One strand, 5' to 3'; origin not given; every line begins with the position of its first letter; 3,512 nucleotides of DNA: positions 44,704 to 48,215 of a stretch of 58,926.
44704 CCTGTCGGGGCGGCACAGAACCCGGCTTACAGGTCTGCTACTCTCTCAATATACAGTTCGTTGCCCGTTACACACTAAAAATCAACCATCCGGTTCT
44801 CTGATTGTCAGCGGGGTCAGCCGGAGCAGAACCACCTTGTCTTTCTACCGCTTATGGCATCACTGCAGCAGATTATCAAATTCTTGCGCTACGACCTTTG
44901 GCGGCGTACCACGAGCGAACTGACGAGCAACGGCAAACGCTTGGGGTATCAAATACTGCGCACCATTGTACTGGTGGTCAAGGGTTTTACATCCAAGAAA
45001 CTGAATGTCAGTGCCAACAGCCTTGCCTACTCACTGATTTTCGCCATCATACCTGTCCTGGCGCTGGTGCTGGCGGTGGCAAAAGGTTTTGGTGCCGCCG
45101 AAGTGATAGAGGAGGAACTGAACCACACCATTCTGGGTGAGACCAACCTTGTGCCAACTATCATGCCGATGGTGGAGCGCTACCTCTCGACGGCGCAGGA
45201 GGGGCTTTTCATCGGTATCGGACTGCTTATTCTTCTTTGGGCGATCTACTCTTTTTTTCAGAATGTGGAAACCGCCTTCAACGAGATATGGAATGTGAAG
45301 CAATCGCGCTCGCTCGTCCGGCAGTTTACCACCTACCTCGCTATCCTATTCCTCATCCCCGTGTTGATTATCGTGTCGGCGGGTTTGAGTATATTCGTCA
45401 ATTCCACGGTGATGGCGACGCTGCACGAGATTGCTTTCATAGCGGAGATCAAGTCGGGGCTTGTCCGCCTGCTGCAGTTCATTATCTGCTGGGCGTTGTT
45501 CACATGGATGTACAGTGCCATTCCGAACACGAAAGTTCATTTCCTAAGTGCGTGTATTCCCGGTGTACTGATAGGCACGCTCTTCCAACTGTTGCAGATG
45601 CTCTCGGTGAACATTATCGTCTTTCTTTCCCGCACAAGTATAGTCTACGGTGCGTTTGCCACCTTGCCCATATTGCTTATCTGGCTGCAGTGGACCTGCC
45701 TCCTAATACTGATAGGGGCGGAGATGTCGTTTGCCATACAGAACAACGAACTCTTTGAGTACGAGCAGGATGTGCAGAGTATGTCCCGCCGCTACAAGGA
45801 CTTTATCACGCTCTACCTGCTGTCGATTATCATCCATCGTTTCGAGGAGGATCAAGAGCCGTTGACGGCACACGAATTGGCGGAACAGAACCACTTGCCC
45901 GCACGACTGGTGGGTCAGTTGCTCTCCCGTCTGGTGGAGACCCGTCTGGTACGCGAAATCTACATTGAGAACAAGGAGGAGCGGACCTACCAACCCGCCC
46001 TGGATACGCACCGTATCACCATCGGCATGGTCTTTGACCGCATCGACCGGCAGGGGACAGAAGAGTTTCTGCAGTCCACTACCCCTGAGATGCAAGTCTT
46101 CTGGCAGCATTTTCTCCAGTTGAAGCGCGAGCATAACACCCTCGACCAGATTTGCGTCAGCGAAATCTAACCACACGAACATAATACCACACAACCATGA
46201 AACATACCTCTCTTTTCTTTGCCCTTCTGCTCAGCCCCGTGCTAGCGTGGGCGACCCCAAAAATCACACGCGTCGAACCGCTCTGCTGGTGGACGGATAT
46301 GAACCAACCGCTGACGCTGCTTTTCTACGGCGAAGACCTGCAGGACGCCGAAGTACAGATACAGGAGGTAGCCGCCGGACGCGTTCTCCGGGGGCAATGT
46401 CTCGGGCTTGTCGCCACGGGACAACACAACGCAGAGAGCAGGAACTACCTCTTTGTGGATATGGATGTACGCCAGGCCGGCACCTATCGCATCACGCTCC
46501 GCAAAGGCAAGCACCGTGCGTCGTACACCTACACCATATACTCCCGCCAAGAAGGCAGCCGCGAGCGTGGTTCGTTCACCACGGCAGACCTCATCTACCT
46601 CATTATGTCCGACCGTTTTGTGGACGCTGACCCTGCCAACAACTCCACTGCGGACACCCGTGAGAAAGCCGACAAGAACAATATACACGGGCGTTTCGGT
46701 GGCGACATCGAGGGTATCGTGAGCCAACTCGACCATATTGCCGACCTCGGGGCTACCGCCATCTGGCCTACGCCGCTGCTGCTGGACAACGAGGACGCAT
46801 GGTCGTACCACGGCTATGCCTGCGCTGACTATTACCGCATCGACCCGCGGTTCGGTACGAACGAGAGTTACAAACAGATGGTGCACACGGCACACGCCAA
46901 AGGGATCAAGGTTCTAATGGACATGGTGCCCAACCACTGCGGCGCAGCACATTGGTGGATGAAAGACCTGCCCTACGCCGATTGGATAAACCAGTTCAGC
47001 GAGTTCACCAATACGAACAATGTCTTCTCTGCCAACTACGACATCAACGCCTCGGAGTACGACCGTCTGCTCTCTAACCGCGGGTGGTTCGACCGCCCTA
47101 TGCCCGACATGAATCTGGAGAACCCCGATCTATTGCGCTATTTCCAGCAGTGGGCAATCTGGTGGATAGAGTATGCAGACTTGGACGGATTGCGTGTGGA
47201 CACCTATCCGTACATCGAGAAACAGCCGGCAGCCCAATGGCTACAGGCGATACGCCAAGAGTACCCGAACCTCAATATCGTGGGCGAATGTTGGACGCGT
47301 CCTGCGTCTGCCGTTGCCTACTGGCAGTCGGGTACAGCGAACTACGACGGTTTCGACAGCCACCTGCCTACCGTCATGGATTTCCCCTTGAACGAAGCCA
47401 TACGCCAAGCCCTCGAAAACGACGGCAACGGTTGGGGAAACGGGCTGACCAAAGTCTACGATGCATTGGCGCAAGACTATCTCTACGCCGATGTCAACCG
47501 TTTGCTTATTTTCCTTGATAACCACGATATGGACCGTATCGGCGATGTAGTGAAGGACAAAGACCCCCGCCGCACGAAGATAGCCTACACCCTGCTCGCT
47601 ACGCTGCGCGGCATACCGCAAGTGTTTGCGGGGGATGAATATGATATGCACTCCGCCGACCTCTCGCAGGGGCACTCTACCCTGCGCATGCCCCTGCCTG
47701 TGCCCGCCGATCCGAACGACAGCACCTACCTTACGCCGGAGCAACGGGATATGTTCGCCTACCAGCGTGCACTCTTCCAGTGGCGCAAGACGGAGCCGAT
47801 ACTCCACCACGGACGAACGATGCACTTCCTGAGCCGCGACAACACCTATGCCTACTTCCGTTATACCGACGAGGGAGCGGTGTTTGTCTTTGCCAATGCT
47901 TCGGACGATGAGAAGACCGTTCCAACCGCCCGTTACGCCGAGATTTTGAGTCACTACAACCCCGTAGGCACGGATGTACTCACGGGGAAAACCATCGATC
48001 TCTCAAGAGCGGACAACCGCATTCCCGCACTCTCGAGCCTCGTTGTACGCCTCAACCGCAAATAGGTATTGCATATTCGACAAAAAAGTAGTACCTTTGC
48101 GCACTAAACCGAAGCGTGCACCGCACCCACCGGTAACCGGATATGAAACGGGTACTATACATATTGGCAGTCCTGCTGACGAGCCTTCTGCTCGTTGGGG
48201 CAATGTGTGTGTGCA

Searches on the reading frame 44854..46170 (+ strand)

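Call 66: search_protein_families(library=ncbifam, proteins=[window:44854-46170:+], max_evalue=0.00001)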
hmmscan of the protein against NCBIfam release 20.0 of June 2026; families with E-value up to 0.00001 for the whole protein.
window:44854-46170:+ (438 aa): 3 families
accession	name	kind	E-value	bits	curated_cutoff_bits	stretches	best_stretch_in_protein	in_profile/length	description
NF002457.0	PRK01637.1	equivalog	2.9e-40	138.3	307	1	33-308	15-287/295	virulence factor BrkB family protein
NF003256.0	PRK04214.1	equivalog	1e-36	126.8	500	1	40-368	22-342/412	ribonuclease BN/unknown domain fusion protein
TIGR00765.1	yihY_not_rbn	subfamily_domain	1.4e-35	123.4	73.15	1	40-295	5-256/259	YihY family inner membrane protein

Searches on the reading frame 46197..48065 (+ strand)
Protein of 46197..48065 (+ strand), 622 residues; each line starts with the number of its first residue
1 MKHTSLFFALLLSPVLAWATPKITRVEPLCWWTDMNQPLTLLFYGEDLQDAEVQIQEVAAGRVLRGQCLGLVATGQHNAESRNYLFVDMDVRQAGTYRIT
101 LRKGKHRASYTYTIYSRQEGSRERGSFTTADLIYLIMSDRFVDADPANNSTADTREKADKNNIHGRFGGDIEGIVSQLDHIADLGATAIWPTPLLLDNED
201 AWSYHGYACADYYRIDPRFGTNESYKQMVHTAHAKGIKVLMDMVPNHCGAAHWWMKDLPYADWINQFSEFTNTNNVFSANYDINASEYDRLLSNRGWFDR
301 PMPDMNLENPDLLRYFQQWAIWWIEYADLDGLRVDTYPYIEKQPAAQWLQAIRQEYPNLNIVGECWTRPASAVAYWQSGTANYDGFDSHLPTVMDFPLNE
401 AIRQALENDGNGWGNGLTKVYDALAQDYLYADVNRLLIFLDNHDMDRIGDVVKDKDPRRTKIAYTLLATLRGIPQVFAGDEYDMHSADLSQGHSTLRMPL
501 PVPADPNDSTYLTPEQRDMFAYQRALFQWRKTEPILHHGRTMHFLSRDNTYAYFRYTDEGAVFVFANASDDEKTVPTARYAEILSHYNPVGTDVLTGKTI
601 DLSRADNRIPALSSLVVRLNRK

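Call 66: search_protein_families(library=ncbifam, proteins=[window:46197-48065:+], max_evalue=0.00001)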
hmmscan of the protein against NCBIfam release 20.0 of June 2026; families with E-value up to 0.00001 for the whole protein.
window:46197-48065:+ (622 aa): 36 families (the best 25 are shown)
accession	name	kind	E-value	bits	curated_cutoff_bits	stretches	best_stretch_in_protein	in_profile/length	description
NF041090.1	Cyc-maltodext_AglB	equivalog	9.7e-42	143.3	540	1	155-586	48-423/470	cyclomaltodextrinase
NF008051.0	PRK10785.1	equivalog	1.6e-33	115.8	568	1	163-575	170-566/607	maltodextrin glucosidase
TIGR02403.1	trehalose_treC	equivalog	3.3e-29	102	799.05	1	166-344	21-202/544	alpha,alpha-phosphotrehalase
NF007051.0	PRK09505.1-1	equivalog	8.3e-29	100.1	864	1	132-252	200-330/686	alpha-amylase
NF051899.1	BetGalacBglAAgro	equivalog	2.2e-28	98.9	900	1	168-339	24-201/537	beta-galactosidase BglA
TIGR02456.1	treS_nterm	equivalog_domain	8.8e-28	97.1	678.35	1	168-445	24-308/539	maltose alpha-D-glucosyltransferase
NF008183.0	PRK10933.1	subfamily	2.6e-25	89.1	535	1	165-344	26-209/551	alpha,alpha-phosphotrehalase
NF007060.0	PRK09505.2-5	equivalog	4.4e-24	84.5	790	1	131-260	195-335/690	alpha-amylase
NF007059.0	PRK09505.2-4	equivalog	9.7e-24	83.6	865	1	132-262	190-331/683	alpha-amylase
NF007058.0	PRK09505.2-3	equivalog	6.8e-23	80.7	897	1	133-291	212-381/742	alpha-amylase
NF006970.0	PRK09441.1-3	equivalog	7.1e-23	81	516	1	174-485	60-360/466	alpha-amylase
NF006969.0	PRK09441.1-2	equivalog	2e-22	79.7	382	1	267-495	164-382/483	alpha-amylase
NF041321.1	Alpha-amyl_MalA_Halo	equivalog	3.4e-21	75.3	875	1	171-257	281-364/666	alpha-amylase MalA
NF007053.0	PRK09505.1-3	equivalog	3.9e-21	74.9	1269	1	123-252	184-322/687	alpha-amylase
NF007052.0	PRK09505.1-2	equivalog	2.1e-20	72.5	749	1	98-252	158-320/677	alpha-amylase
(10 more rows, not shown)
